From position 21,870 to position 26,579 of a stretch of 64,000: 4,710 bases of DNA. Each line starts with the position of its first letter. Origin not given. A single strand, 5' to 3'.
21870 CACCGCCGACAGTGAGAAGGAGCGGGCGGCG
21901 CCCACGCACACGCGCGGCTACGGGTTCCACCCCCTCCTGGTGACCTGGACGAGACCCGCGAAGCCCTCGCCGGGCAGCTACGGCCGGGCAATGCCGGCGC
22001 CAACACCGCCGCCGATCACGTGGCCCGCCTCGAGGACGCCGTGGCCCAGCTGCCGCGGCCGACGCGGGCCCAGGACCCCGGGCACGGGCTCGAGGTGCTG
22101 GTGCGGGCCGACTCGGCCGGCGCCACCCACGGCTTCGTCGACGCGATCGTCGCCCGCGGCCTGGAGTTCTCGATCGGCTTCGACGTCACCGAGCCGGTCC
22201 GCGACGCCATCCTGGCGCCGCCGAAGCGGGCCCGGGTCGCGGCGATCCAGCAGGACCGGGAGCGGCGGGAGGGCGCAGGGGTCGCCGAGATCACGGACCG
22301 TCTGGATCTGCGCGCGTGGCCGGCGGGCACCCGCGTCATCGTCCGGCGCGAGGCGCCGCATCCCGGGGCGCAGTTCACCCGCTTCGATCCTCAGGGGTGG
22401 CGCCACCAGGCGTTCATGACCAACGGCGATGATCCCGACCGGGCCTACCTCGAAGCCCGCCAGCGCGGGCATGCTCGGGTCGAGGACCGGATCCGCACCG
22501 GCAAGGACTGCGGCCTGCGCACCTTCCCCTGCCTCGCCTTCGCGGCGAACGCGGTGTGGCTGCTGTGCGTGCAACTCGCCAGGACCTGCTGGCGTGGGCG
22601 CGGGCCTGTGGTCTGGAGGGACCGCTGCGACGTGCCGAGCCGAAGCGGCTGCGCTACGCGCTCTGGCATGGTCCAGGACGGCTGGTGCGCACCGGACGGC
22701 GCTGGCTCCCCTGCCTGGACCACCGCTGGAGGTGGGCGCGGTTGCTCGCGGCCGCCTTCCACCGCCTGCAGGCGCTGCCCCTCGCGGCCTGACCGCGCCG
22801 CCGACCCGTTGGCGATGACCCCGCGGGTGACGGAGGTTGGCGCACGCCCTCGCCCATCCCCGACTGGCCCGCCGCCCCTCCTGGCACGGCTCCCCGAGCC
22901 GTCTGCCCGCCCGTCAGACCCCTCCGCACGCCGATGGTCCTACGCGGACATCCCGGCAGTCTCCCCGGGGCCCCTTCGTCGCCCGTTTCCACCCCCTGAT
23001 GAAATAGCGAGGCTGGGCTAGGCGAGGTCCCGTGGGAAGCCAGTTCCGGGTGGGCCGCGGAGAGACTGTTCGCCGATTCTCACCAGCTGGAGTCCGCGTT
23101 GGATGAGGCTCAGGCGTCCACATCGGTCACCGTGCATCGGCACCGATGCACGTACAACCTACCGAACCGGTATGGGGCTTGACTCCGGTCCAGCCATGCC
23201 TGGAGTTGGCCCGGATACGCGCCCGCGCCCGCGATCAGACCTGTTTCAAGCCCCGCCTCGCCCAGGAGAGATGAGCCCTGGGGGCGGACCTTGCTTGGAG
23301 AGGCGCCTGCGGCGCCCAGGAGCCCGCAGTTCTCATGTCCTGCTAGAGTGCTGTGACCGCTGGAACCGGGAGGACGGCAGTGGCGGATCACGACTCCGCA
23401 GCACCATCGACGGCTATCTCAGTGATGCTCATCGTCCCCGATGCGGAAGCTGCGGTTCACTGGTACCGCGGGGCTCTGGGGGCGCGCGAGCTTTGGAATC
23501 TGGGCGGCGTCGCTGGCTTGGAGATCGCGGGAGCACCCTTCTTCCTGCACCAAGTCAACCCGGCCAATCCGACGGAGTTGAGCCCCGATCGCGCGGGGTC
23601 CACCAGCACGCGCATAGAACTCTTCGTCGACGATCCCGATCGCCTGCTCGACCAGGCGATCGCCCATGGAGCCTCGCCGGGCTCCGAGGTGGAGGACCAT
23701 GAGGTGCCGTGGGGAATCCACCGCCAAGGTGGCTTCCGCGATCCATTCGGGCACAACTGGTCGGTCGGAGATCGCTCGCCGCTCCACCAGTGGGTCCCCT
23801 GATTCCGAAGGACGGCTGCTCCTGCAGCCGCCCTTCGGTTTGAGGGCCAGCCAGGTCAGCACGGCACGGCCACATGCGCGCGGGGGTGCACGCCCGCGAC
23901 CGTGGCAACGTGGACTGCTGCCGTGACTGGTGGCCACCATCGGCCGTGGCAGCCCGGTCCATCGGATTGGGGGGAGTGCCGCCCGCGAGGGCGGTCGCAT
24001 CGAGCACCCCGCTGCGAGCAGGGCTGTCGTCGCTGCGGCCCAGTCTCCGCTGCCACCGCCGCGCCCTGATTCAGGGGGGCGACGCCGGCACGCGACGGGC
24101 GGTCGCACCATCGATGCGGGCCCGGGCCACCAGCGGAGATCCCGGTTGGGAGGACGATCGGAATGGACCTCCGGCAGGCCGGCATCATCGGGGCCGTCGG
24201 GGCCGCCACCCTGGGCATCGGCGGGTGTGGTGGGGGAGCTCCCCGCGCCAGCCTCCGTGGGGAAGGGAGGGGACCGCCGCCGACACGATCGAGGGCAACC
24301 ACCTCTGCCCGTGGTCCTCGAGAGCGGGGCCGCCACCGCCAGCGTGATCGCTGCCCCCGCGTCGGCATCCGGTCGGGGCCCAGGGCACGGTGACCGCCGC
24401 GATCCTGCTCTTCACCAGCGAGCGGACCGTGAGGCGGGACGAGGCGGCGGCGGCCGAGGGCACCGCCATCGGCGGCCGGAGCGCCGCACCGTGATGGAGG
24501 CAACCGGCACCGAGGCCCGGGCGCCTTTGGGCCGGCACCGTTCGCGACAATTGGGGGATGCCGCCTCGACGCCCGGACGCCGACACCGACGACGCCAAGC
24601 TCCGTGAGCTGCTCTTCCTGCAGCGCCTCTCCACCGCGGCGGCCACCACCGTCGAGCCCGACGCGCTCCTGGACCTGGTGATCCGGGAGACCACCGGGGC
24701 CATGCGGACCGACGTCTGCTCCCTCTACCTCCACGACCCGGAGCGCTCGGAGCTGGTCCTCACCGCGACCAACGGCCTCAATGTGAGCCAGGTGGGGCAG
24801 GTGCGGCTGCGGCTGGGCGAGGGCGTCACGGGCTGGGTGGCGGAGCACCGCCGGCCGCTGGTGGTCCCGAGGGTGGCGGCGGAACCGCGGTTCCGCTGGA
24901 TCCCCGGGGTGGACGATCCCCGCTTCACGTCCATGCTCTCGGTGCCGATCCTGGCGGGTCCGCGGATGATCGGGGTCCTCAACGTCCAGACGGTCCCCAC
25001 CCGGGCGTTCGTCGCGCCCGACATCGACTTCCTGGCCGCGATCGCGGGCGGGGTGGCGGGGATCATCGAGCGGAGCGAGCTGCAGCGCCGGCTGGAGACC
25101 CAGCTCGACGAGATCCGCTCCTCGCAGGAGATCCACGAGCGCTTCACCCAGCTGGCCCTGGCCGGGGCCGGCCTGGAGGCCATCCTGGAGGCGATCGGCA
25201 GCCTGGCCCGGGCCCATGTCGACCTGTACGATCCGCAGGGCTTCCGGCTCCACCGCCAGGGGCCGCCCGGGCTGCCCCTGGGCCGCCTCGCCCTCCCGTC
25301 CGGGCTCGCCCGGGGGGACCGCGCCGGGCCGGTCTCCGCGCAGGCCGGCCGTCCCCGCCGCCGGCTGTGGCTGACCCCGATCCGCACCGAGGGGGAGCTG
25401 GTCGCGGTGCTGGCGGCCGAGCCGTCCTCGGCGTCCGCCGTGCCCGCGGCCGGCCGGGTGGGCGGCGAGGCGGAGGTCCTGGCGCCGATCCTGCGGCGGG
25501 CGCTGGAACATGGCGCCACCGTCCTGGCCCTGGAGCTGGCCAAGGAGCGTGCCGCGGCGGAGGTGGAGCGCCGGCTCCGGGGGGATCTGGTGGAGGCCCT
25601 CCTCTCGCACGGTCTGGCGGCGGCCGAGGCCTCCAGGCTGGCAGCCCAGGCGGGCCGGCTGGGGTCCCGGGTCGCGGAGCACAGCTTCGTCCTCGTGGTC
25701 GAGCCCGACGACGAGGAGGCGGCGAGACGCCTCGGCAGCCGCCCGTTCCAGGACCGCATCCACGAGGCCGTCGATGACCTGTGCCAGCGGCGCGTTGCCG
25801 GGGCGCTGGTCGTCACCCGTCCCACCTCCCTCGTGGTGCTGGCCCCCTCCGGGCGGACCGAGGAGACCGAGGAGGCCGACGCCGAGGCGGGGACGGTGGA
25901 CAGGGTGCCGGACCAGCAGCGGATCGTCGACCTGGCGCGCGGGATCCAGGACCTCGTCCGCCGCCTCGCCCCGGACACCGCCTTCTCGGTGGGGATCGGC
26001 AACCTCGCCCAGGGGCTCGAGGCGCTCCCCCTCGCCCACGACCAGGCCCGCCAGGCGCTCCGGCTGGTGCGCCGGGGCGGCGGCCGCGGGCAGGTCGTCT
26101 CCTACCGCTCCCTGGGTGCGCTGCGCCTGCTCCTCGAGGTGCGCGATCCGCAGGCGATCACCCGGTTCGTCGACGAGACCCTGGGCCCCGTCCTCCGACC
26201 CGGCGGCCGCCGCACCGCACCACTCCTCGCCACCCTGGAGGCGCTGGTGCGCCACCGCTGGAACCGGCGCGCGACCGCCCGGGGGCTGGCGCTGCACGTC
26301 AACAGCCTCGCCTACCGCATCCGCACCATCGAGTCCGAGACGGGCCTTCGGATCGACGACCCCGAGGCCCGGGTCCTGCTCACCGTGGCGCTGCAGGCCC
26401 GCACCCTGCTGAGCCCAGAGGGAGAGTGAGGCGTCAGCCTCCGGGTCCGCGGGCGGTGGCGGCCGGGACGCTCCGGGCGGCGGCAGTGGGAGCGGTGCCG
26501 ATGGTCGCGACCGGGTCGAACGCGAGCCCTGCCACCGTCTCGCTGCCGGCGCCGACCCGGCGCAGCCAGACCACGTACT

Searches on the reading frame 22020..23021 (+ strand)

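Call 46: search_protein_families(library=pfam, proteins=[window:22020-23021:+], max_evalue=0.00001)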
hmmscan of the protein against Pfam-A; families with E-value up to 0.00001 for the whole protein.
window:22020-23021:+ (333 aa): 1 family
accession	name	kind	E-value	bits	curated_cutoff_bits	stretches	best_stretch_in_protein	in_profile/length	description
PF13701.12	DDE_Tnp_1_4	-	2.3e-17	62.8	34.7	1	6-188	200-367/435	Transposase DDE domain group 1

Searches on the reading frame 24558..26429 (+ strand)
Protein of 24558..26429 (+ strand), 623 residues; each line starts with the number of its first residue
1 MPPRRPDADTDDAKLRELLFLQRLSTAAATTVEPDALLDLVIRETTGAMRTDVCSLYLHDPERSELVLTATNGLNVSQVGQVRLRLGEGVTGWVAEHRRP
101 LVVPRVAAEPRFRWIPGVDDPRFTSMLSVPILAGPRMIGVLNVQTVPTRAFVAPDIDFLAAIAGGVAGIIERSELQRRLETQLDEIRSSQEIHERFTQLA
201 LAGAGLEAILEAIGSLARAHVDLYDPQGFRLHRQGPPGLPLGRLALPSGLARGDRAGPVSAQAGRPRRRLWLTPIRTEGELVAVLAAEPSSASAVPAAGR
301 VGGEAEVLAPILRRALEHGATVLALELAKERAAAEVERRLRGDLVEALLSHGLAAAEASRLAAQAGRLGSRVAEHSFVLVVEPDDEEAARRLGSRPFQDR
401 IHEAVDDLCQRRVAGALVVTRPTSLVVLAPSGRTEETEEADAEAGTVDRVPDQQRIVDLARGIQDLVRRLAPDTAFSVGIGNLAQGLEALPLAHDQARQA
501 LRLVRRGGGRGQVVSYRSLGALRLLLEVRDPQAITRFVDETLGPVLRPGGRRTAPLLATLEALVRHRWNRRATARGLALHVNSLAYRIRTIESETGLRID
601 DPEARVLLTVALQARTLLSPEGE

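Call 46: search_protein_families(library=pfam, proteins=[window:24558-26429:+], max_evalue=0.00001)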
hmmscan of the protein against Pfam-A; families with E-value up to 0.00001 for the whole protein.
window:24558-26429:+ (623 aa): 5 families
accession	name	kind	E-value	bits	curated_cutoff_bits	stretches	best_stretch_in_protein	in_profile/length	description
PF13185.12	GAF_2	-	9.8e-18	65.1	28.6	1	33-171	3-136/136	GAF domain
PF01590.32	GAF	-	1.6e-17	64.7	22.4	1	34-167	2-130/133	GAF domain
PF13556.12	HTH_30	-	6.3e-15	55.2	27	1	556-614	1-59/59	PucR C-terminal helix-turn-helix domain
PF13492.12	GAF_3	-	6.2e-13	49.7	27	1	34-172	2-129/129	GAF domain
PF17853.6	GGDEF_2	-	1.4e-12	48.3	24.5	1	358-503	6-116/116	GGDEF-like domain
